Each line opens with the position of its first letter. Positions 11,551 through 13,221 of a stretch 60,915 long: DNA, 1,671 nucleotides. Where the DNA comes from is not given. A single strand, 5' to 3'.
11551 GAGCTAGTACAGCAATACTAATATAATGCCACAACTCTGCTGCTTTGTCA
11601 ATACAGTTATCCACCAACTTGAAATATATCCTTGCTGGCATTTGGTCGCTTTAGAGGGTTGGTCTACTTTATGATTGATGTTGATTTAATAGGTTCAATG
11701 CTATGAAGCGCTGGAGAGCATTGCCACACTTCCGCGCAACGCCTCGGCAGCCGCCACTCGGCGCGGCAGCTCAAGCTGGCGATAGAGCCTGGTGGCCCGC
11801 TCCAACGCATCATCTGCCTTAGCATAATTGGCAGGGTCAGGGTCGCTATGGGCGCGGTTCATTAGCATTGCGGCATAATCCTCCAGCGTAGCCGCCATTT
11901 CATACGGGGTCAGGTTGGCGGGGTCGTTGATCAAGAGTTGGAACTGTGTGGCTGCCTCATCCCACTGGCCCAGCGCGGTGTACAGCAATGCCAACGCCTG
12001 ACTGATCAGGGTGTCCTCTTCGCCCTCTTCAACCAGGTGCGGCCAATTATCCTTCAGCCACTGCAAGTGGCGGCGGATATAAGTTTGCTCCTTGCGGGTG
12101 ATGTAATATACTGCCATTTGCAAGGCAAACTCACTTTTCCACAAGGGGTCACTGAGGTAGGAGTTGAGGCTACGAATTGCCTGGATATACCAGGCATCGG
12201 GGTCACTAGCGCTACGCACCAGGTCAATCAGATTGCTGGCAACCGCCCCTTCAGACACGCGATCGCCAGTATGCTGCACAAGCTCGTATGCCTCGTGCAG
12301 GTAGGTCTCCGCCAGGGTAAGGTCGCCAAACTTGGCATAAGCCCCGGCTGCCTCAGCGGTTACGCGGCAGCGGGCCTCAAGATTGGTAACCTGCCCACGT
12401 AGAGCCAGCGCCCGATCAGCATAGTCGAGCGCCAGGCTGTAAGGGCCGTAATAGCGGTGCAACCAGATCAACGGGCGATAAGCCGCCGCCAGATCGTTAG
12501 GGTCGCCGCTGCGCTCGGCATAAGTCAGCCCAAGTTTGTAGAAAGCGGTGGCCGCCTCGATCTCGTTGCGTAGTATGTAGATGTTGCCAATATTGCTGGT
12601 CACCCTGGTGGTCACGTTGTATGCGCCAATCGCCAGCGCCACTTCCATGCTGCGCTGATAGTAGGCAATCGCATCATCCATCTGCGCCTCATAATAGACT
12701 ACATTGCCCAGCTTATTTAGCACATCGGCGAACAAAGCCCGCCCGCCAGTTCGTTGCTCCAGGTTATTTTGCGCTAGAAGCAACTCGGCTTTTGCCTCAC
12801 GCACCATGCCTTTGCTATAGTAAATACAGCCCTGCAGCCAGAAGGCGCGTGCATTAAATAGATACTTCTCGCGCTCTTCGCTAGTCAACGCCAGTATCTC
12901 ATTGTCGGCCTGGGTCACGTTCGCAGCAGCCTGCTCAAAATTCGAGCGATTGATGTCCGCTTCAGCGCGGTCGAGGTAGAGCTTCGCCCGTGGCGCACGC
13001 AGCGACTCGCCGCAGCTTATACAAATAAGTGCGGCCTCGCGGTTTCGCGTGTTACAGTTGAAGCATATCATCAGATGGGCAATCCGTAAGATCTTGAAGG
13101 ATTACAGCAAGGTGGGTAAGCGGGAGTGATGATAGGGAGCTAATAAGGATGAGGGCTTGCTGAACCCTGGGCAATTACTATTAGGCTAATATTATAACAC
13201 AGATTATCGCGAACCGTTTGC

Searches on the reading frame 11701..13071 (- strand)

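Call 58: search_protein_families(library=pfam, proteins=[window:11701-13071:-], max_evalue=0.00001)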
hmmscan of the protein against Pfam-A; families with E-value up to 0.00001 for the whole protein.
window:11701-13071:- (456 aa): 3 families
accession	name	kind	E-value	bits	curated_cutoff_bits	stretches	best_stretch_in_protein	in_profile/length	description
PF13424.12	TPR_12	-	3.5e-14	53.2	30.1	1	115-185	3-75/77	Tetratricopeptide repeat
PF17874.7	TPR_MalT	-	4.3e-07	30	45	0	120-268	45-194/336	MalT-like TPR region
PF00515.34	TPR_1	-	9.2e-06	25.7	27.8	0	115-143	1-29/34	Tetratricopeptide repeat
